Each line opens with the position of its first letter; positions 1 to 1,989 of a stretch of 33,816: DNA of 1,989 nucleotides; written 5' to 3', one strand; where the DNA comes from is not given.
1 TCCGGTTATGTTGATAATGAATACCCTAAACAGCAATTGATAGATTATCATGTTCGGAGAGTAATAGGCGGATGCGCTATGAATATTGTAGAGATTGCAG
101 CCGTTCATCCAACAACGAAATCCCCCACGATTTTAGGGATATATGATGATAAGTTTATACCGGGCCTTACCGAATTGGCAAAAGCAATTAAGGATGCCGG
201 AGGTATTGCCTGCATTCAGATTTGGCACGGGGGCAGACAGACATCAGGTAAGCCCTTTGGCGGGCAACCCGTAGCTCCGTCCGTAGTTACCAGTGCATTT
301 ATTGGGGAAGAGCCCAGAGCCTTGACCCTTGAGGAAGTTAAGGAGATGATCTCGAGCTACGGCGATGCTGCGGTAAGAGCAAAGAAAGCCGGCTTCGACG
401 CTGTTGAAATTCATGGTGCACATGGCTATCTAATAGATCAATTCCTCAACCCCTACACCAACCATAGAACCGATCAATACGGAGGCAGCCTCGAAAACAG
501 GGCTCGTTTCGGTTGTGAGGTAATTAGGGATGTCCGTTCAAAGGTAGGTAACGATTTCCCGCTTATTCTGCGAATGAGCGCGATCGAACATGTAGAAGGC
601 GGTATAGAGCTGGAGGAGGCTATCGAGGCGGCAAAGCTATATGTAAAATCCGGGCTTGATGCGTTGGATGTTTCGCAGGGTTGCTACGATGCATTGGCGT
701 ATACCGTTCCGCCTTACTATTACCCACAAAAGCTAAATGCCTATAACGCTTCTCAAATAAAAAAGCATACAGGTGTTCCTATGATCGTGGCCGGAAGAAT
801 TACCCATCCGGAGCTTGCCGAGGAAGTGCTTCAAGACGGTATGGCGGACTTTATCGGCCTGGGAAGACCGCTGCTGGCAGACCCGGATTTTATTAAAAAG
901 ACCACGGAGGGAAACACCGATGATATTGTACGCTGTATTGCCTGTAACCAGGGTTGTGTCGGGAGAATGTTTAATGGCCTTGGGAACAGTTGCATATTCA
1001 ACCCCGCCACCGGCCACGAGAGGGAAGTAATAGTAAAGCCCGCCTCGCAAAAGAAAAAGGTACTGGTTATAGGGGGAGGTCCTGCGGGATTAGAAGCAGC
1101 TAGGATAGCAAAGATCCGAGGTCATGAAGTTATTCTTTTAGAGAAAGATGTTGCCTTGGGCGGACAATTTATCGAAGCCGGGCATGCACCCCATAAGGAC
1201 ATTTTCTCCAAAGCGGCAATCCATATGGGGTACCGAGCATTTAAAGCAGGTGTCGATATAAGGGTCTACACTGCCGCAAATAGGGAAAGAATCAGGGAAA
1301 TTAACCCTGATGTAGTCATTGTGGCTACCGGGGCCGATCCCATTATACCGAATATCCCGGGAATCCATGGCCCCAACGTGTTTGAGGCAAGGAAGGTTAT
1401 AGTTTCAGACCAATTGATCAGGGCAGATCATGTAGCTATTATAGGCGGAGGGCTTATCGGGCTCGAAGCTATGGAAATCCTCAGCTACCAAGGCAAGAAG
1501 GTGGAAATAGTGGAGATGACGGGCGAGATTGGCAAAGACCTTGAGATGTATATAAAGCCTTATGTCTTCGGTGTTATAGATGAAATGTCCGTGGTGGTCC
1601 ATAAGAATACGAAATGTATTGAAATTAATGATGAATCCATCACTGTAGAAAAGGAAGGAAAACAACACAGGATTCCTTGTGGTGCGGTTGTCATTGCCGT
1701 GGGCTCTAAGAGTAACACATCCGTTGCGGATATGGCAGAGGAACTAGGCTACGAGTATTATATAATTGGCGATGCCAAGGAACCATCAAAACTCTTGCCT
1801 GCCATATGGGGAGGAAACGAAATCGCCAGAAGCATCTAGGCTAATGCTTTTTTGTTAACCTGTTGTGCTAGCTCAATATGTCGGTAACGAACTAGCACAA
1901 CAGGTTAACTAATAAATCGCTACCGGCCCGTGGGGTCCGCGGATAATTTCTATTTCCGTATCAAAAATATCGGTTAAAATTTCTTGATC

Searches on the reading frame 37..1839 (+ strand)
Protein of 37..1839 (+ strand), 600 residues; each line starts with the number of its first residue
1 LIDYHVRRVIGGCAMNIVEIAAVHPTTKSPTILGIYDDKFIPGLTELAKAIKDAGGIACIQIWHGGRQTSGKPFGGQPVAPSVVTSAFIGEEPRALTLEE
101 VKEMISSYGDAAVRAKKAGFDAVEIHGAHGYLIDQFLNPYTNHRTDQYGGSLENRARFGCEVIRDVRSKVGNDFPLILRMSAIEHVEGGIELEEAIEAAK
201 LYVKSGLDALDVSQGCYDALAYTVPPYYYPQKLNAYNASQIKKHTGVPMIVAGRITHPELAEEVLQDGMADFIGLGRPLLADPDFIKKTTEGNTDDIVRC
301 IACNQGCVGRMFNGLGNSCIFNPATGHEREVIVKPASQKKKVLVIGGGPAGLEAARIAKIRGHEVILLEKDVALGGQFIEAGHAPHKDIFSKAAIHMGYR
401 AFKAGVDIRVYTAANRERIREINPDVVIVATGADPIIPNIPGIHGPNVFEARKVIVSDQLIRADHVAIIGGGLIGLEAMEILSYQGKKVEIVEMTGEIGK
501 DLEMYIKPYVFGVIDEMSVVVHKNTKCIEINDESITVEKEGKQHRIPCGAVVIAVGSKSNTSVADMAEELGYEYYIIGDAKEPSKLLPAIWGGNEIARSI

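Call 68: find_encoding_contigs(protein=window:37-1839:+, flank=10000, max_places=4)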
Protein window:37-1839:+ (600 aa): no gene with exactly this product is on record in the collection.

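Call 70: find_encoding_contigs(protein=window:79-1839:+, flank=10000, max_places=4)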
Protein window:79-1839:+ (586 aa): no gene with exactly this product is on record in the collection.
